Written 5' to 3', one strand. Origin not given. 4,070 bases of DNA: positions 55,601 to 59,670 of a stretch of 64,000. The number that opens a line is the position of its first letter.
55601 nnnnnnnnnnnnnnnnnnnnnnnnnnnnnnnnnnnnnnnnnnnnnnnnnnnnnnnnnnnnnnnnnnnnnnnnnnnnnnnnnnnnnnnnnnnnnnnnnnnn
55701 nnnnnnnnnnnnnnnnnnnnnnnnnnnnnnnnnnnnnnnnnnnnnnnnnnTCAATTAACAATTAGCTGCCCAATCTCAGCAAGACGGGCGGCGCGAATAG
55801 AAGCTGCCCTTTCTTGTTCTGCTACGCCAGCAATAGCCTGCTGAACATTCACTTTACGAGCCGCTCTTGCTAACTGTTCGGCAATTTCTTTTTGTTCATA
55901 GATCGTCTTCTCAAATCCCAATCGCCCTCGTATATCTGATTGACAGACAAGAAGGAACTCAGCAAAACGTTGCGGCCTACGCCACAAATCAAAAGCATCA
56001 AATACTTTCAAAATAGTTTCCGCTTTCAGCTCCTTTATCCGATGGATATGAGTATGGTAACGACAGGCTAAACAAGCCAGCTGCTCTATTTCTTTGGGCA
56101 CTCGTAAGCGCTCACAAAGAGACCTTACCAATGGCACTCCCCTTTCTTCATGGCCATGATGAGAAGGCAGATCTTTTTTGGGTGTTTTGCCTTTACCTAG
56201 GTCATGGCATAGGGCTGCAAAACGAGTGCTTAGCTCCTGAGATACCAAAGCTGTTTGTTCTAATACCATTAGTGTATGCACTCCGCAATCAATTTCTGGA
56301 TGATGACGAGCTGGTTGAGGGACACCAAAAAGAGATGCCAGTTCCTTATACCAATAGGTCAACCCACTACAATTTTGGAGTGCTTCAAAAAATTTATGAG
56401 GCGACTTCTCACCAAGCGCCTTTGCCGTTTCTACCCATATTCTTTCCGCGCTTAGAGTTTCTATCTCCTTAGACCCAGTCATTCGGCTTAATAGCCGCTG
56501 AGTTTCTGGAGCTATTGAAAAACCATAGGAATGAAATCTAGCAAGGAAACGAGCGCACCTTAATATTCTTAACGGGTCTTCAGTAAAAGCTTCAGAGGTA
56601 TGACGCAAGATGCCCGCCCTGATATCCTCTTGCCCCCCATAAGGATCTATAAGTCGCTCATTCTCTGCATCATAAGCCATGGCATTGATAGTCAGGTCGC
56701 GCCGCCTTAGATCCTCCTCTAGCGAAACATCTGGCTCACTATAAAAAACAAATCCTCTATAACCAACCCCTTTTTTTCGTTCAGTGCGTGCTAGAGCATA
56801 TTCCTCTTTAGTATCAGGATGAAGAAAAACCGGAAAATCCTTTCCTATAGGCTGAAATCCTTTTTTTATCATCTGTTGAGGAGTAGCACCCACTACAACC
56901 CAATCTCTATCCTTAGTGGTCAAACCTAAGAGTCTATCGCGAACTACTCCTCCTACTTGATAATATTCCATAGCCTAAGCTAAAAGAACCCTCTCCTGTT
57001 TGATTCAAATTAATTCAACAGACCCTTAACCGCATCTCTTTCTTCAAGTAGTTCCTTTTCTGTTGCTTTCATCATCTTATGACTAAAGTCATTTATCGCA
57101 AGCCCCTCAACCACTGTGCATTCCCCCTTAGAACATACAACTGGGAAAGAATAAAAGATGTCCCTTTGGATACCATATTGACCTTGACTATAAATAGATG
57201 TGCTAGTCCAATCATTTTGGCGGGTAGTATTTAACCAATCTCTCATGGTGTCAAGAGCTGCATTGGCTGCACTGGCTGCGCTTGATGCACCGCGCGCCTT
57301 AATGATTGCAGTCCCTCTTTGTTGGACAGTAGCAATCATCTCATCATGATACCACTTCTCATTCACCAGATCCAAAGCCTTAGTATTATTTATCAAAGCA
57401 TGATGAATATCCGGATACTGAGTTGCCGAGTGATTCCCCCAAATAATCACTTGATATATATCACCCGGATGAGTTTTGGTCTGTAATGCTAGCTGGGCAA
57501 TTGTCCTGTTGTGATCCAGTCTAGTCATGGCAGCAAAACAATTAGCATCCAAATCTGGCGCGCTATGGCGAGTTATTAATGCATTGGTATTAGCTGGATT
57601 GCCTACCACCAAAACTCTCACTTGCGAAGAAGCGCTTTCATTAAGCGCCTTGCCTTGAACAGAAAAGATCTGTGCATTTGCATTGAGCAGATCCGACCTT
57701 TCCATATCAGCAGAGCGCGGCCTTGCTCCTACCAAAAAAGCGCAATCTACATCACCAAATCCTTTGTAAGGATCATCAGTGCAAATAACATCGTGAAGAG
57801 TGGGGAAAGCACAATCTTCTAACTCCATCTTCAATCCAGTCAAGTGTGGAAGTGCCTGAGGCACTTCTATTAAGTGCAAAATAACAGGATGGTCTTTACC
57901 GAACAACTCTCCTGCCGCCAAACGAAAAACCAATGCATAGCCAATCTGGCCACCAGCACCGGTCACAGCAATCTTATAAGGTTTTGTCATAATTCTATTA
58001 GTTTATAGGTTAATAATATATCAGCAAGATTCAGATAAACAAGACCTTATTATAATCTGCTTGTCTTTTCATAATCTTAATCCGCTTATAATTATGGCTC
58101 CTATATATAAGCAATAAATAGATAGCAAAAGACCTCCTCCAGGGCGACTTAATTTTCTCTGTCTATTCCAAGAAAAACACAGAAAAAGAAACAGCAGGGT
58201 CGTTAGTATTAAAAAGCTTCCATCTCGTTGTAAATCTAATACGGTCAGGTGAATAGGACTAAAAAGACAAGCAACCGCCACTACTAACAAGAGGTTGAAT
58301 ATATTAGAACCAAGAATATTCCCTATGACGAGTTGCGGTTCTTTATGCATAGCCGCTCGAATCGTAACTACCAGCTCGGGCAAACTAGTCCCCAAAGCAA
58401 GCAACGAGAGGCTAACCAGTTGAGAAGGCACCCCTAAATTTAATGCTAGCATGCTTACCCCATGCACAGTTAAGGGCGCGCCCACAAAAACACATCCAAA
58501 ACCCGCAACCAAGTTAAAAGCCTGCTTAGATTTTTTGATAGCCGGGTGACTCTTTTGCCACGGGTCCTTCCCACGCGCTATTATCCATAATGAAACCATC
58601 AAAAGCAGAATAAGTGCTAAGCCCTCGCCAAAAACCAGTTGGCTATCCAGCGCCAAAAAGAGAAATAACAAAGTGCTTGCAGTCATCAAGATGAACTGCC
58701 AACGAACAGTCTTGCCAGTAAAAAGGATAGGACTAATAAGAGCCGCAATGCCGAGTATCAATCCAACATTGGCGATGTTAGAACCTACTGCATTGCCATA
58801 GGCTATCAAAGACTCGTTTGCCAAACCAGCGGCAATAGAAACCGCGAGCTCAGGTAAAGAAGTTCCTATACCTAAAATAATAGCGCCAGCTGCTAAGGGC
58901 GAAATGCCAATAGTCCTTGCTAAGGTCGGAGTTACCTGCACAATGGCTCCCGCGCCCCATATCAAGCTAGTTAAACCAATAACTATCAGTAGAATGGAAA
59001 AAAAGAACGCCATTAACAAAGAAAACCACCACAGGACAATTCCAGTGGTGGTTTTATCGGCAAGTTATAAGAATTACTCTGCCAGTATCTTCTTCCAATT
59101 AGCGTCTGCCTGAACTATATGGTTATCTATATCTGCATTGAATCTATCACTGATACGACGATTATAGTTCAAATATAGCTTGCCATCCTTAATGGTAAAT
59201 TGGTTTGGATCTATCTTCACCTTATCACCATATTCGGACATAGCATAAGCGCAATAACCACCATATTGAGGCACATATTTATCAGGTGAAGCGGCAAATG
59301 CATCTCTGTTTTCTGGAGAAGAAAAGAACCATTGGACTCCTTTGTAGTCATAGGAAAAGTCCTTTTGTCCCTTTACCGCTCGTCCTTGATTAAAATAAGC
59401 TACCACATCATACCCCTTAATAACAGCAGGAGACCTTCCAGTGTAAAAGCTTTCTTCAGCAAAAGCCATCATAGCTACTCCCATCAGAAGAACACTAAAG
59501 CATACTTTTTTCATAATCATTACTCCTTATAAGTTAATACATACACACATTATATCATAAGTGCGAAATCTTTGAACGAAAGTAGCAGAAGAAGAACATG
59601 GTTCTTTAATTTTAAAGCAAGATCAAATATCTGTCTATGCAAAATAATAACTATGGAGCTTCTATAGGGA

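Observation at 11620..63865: Ten glycosyltransferases, mostly of eukaryote-typical families (GT14, GT10, GT92-like), scattered through a housekeeping backbone without glycan-export or sugar-nucleotide genes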

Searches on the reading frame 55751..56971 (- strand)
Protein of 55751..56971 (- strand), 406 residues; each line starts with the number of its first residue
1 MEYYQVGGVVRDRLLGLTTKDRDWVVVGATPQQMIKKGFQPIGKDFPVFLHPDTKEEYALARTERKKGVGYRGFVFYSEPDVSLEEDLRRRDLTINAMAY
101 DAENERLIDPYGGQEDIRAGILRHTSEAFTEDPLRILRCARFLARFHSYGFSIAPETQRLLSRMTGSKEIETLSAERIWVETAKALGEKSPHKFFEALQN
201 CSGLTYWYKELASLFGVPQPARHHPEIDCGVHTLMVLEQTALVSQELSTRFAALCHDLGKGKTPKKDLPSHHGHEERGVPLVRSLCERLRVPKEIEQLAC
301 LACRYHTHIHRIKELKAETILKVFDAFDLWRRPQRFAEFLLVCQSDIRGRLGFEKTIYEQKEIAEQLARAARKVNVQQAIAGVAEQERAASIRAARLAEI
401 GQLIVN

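Call 11: search_protein_families(library=ncbifam, proteins=[window:55751-56971:-], max_evalue=0.00001)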
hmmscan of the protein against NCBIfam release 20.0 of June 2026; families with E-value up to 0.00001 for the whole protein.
window:55751-56971:- (406 aa): 10 families
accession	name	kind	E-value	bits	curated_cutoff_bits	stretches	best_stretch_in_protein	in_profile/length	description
NF008137.0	PRK10885.1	equivalog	6.1e-179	595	451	1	1-401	1-401/409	multifunctional CCA addition/repair protein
NF009813.0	PRK13298.1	equivalog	3.1e-121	405.2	606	1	1-380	1-382/417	tRNA CCA-pyrophosphorylase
NF009812.0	PRK13297.1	equivalog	2.9e-79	266.8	624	1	3-211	14-219/364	tRNA CCA-pyrophosphorylase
NF009811.0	PRK13296.1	equivalog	7.8e-71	238.8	469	1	1-210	1-207/360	CCA tRNA nucleotidyltransferase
TIGR02692.1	tRNA_CCA_actino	equivalog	3.3e-35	121.7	438.8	1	2-307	29-347/466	CCA tRNA nucleotidyltransferase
NF009814.0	PRK13299.1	equivalog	2.4e-30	105.9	290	1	2-202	22-220/396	CCA tRNA nucleotidyltransferase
TIGR01942.1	pcnB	subfamily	5e-26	91.5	305.65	1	2-217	31-247/425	polynucleotide adenylyltransferase PcnB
NF008634.1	PRK11623.1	equivalog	1.2e-16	60.4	702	1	2-199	62-271/469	polynucleotide adenylyltransferase PcnB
NF041569.1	A-tRNAntase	equivalog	2.6e-12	45.8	1440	1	3-208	482-692/880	A-adding tRNA nucleotidyltransferase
TIGR00277.1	HDIG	domain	9.5e-07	28.6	27.6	1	232-297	8-80/84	HDIG domain-containing metalloprotein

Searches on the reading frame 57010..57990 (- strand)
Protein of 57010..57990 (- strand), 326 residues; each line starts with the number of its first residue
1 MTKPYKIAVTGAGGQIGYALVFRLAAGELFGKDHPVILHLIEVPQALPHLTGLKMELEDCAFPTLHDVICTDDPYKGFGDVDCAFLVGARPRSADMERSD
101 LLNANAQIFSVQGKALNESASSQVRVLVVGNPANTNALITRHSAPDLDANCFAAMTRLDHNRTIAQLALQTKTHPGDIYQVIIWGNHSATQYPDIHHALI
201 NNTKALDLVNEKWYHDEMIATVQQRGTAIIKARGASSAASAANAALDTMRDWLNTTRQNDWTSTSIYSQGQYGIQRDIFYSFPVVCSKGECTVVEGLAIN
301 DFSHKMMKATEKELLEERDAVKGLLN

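Call 11: search_protein_families(library=ncbifam, proteins=[window:57010-57990:-], max_evalue=0.00001)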
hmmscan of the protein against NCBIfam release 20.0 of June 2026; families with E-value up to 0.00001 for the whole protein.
window:57010-57990:- (326 aa): 10 families
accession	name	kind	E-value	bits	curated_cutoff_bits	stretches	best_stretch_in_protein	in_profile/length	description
NF003916.0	PRK05442.1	equivalog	4.8e-147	489.2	271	1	1-325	2-327/328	malate dehydrogenase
TIGR01759.1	MalateDH-SF1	subfamily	5.2e-134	446.3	345.65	1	3-321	2-327/327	malate dehydrogenase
TIGR01758.1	MDH_euk_cyt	equivalog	5.4e-117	390.8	470.4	1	6-320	1-321/324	malate dehydrogenase, NAD-dependent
TIGR01757.1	Malate-DH_plant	equivalog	2e-94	316.4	598.3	1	5-324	45-367/387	malate dehydrogenase, NADP-dependent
TIGR01756.1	LDH_protist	equivalog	3.2e-82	276.2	486.25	1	20-320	1-307/313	lactate dehydrogenase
NF004863.0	PRK06223.1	subfamily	4.5e-25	88.4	283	1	5-321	4-307/313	malate dehydrogenase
TIGR01772.1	MDH_euk_gproteo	equivalog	6.2e-15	55.3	273.05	1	6-314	1-300/313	malate dehydrogenase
NF000824.0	PRK00066.1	subfamily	8.3e-14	51.6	339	1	5-316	7-309/316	L-lactate dehydrogenase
TIGR01763.1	MalateDH_bact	equivalog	1.8e-13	50.3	351.85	1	6-313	3-297/305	malate dehydrogenase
TIGR01771.1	L-LDH-NAD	equivalog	7e-13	48.6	303.55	1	49-308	33-291/299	L-lactate dehydrogenase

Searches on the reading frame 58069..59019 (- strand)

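Call 11: search_protein_families(library=ncbifam, proteins=[window:58069-59019:-], max_evalue=0.00001)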
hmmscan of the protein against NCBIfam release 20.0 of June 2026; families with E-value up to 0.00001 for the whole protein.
window:58069-59019:- (316 aa): 4 families
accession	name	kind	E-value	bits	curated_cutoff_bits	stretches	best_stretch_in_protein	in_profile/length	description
TIGR00367.1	TIGR00367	hypoth_equivalog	2.2e-51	174.9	179.65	1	8-305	4-312/312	calcium/sodium antiporter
NF008005.0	PRK10734.1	equivalog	4.6e-50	170.6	432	1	6-308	2-315/325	calcium/sodium antiporter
TIGR00927.1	2A1904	subfamily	1.2e-07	29.8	710.1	1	200-280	495-578/1209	K+-dependent Na+/Ca+ exchanger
TIGR00845.1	caca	equivalog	1.4e-06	26.4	679.85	0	198-252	780-835/921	sodium/calcium exchanger 1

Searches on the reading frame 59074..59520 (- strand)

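Call 46: search_protein_families(library=pfam, proteins=[window:59074-59520:-], max_evalue=0.001)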
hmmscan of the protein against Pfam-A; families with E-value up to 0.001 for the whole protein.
window:59074-59520:- (148 aa): 1 family
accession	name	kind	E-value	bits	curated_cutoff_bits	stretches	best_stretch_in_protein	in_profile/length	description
PF04945.19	YHS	-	4.3e-10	39.9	30.3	1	41-86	2-47/47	YHS domain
